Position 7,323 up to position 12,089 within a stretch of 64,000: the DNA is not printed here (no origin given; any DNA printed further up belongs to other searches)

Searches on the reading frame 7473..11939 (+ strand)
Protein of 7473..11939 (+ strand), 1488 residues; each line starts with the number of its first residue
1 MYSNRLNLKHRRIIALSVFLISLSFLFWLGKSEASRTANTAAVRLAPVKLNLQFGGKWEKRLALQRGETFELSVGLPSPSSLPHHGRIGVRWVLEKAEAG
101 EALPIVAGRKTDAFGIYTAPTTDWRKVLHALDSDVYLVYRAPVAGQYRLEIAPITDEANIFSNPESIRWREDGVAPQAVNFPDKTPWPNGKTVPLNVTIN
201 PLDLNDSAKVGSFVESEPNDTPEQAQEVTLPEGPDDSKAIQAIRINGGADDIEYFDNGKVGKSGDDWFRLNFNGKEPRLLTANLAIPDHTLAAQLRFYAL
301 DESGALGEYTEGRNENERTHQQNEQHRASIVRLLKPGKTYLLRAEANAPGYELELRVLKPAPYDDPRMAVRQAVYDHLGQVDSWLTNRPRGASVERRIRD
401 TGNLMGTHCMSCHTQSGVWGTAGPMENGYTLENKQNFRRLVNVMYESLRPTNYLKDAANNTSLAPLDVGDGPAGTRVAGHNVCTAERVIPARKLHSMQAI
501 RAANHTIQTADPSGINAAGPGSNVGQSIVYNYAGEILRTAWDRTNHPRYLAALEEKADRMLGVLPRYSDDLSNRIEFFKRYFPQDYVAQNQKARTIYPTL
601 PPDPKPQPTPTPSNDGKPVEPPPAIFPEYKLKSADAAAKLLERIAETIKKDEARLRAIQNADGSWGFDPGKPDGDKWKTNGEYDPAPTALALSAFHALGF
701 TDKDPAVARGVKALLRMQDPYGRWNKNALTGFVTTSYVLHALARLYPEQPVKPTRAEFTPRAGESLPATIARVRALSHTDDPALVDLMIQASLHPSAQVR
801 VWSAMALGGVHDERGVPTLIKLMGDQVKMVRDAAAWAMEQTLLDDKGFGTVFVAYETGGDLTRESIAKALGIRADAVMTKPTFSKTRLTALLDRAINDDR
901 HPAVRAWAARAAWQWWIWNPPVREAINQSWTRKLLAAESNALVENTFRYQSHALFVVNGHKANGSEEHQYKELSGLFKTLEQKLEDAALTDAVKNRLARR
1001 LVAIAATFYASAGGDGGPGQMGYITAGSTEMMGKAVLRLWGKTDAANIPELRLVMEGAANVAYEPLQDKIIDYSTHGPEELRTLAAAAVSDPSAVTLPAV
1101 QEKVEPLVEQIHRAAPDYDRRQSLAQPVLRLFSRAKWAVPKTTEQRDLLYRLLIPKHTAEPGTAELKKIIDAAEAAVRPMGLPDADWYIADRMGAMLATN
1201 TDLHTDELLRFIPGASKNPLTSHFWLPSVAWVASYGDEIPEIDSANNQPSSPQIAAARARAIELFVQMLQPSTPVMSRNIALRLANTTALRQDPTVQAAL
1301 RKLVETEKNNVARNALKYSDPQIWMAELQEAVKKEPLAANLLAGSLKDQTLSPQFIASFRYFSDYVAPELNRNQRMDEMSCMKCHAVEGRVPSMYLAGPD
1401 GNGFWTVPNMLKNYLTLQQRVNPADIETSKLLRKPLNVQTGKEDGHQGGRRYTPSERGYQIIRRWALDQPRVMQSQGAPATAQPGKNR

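Call 8: search_protein_families(library=pfam, proteins=[window:7473-11939:+], max_evalue=0.001)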
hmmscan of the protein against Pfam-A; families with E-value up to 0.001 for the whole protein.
window:7473-11939:+ (1488 aa): 3 families
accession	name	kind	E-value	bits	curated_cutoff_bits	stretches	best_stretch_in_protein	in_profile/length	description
PF13646.12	HEAT_2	-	8.2e-09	36.1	27.7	1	789-840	5-57/88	HEAT repeats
PF13243.12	SQHop_cyclase_C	-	2.3e-08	33.9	26.1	1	645-735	206-297/319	Squalene-hopene cyclase C-terminal domain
PF02985.28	HEAT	-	2.9e-06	27.4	23.5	0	816-838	2-24/31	HEAT repeat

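Call 14: find_homologous_proteins(query=window:7473-11936:+, max_evalue=1e-20)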
Query window:7473-11936:+ (1488 aa): 728 proteins with E <= 1e-20 among 8000 candidates; the best 120 are listed.
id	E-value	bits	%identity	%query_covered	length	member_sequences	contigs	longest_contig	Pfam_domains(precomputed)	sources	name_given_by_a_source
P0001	0.0e+0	3421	100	100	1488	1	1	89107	PF02985.29,PF13243.13,PF13646.13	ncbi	-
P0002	0.0e+0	2992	88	99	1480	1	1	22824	PF02985.29,PF13243.13,PF13646.13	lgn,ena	-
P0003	0.0e+0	2977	87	100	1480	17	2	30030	PF02985.29,PF13243.13,PF13646.13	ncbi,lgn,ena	-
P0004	0.0e+0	2967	88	99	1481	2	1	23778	PF02985.29,PF13243.13,PF13646.13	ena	-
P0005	0.0e+0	2966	87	99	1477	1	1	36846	PF02985.29,PF13243.13,PF13646.13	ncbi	-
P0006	0.0e+0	2957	87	99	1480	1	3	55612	PF02985.29,PF13243.13,PF13646.13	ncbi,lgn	-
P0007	0.0e+0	2950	86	100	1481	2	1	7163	PF02985.29,PF13243.13,PF13646.13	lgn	-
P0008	0.0e+0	2949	86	100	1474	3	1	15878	PF02985.29,PF13243.13,PF13646.13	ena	-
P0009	0.0e+0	2934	86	99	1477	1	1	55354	PF02985.29,PF13243.13,PF13646.13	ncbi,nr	ncbi:MAG: hypothetical protein SF097_23625 [Acidobacteriota bacterium]|nr:hypothetical protein [Acid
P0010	0.0e+0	2923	86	100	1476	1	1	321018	PF02985.29,PF13243.13,PF13646.13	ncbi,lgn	-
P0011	0.0e+0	2880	87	96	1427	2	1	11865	PF02985.29,PF13243.13,PF13646.13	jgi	jgi:mono/diheme cytochrome c family protein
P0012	0.0e+0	2873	84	100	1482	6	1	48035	PF02985.29,PF13243.13,PF13646.13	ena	-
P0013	0.0e+0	2868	83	100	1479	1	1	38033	PF13243.13,PF13646.13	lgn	-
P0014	0.0e+0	2806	82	99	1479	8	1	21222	PF02985.29,PF13243.13,PF13646.13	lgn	-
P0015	0.0e+0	2746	81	99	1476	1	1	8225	PF02985.29,PF13243.13,PF13646.13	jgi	-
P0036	0.0e+0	2638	77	99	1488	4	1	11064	PF02985.29,PF13243.13,PF13646.13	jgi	jgi:hypothetical protein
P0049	0.0e+0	2455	72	99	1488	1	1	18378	PF02985.29,PF13243.13,PF13646.13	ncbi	-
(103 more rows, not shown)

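Call 15: find_encoding_contigs(protein=P0001, flank=3000, max_places=3)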
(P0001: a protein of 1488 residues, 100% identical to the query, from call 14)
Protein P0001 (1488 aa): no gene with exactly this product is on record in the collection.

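Call 16: find_encoding_contigs(protein=P0003, flank=3000, max_places=3)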
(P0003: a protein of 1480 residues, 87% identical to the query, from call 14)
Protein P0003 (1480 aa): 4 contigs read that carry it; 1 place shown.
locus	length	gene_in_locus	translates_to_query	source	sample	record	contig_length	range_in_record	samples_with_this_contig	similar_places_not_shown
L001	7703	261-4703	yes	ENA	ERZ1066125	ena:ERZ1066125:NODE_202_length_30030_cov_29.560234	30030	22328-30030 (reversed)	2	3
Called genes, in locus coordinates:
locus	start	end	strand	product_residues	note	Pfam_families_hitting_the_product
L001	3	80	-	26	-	?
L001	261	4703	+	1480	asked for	PF02985:HEAT (faint), PF13243:SQHop_cyclase_C, PF13646:HEAT_2 (weak)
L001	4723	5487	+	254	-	PF19420:DDAH_eukar (weak), PF02274:ADI (weak)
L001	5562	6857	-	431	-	PF13371:TPR_9 (weak), PF13414:TPR_11 (faint), PF13424:TPR_12 (faint), PF13431:TPR_17 (faint), PF13432:TPR_16 (weak), PF13371:TPR_9 (weak), PF13432:TPR_16 (weak), PF02018:CBM_4_9, +5 more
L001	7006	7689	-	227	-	-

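Call 17: find_encoding_contigs(protein=P0010, flank=3000, max_places=3)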
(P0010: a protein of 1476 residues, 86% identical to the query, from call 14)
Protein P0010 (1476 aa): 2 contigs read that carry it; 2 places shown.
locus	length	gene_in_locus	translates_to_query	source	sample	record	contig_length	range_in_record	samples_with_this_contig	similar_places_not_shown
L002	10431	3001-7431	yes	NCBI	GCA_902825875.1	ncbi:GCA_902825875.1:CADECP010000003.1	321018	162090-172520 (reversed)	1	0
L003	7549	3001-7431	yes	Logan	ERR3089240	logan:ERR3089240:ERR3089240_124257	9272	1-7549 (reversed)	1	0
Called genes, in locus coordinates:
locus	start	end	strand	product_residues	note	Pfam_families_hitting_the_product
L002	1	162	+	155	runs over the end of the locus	PF10387:DUF2442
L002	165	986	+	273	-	PF00398:RrnaAD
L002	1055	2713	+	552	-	PF00753:Lactamase_B, PF12706:Lactamase_B_2, PF22505:RNase_J_b_CASP, PF07521:RMMBL, PF17770:RNase_J_C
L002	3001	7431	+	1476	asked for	PF02985:HEAT (faint), PF13243:SQHop_cyclase_C, PF13646:HEAT_2 (weak)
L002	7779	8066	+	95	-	-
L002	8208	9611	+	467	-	PF07394:DUF1501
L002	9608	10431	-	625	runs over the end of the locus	PF07583:PSCyt2, PF07587:PSD1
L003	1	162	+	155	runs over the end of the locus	PF10387:DUF2442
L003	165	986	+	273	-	PF00398:RrnaAD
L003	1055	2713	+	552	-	PF00753:Lactamase_B, PF12706:Lactamase_B_2, PF22505:RNase_J_b_CASP, PF07521:RMMBL, PF17770:RNase_J_C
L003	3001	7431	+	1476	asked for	PF02985:HEAT (faint), PF13243:SQHop_cyclase_C, PF13646:HEAT_2 (weak)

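Call 40: find_encoding_contigs(protein=P0002, flank=2500, max_places=2)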
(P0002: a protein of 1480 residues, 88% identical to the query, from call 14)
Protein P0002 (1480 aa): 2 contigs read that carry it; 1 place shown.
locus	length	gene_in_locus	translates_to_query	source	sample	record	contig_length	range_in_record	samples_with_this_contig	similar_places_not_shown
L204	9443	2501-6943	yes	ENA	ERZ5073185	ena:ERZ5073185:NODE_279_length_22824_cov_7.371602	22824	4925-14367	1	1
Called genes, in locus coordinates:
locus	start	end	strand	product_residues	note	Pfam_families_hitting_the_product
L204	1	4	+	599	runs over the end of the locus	PF17210:SdrD_B (faint), PF22904:NOMO1-like_2nd (faint), PF13715:CarbopepD_reg_2 (faint), PF14686:fn3_3 (faint), PF17802:SpaA (faint), PF13620:CarboxypepD_reg (weak)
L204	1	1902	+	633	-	PF00775:Dioxygenase_C (faint), PF10670:DUF4198 (faint), PF13715:CarbopepD_reg_2 (faint), PF23193:NOMO_3rd (faint), PF14686:fn3_3 (faint), PF09430:EMC7_beta-sandw (faint), PF13620:CarboxypepD_reg (weak), PF13620:CarboxypepD_reg (weak), +3 more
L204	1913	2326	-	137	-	PF00190:Cupin_1, PF12973:Cupin_7 (faint), PF05899:Cupin_3 (weak), PF07883:Cupin_2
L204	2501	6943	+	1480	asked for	PF13243:SQHop_cyclase_C, PF02985:HEAT (faint), PF13646:HEAT_2 (weak)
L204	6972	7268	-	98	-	PF08922:DUF1905 (weak)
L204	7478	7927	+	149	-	-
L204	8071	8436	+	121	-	PF18929:DUF5678 (weak)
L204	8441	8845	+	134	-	-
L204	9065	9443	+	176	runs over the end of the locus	PF04115:Ureidogly_lyase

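Call 41: find_encoding_contigs(protein=P0005, flank=2500, max_places=2)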
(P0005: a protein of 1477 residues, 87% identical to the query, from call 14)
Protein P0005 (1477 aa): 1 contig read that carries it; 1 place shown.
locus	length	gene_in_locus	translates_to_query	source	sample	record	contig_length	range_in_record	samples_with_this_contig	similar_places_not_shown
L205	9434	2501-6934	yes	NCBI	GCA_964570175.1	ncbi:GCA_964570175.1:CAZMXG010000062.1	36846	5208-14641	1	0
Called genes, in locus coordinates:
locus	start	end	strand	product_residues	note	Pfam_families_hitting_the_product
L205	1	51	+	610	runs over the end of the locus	PF00775:Dioxygenase_C (faint), PF10670:DUF4198 (faint), PF13620:CarboxypepD_reg (weak), PF23193:NOMO_3rd (faint), PF13715:CarbopepD_reg_2 (faint), PF09430:EMC7_beta-sandw (faint), PF17210:SdrD_B (faint), PF17802:SpaA (faint), +1 more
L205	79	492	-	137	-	PF00190:Cupin_1 (weak), PF12973:Cupin_7 (weak), PF05899:Cupin_3 (weak), PF07883:Cupin_2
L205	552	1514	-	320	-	PF00532:Peripla_BP_1, PF13407:Peripla_BP_4, PF13377:Peripla_BP_3 (weak)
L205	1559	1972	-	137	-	-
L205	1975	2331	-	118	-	PF18929:DUF5678 (weak)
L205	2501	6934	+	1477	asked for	PF02985:HEAT (faint), PF13243:SQHop_cyclase_C, PF13646:HEAT_2 (weak)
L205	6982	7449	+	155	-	PF14015:DUF4231 (weak)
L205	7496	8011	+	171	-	PF00293:NUDIX (weak)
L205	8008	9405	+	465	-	PF07394:DUF1501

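Call 42: find_encoding_contigs(protein=P0006, flank=2500, max_places=2)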
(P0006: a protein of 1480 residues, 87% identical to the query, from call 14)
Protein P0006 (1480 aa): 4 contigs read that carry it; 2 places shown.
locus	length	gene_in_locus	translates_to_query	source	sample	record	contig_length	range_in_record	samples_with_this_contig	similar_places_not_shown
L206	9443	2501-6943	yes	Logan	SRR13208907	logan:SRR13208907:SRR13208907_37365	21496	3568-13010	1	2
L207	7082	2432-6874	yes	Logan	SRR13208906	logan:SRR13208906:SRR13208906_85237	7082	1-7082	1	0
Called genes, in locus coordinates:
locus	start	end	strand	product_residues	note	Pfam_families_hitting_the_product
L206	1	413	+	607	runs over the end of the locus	PF00775:Dioxygenase_C (faint), PF10670:DUF4198 (faint), PF13620:CarboxypepD_reg (weak), PF13715:CarbopepD_reg_2 (faint), PF17210:SdrD_B (faint), PF17802:SpaA (faint), PF22904:NOMO1-like_2nd (faint), PF13620:CarboxypepD_reg (weak), +1 more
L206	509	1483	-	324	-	PF00532:Peripla_BP_1, PF13407:Peripla_BP_4, PF13377:Peripla_BP_3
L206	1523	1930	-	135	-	-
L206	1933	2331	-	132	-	PF18929:DUF5678 (weak)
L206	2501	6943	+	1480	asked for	PF13243:SQHop_cyclase_C, PF02985:HEAT (faint), PF13646:HEAT_2 (weak)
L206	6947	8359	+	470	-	PF07394:DUF1501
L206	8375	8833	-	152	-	-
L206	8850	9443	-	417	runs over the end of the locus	-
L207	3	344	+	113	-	?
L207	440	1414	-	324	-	PF00532:Peripla_BP_1, PF13407:Peripla_BP_4, PF13377:Peripla_BP_3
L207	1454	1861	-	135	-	-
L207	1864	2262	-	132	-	PF18929:DUF5678 (weak)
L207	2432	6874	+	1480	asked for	PF13243:SQHop_cyclase_C, PF02985:HEAT (faint), PF13646:HEAT_2 (weak)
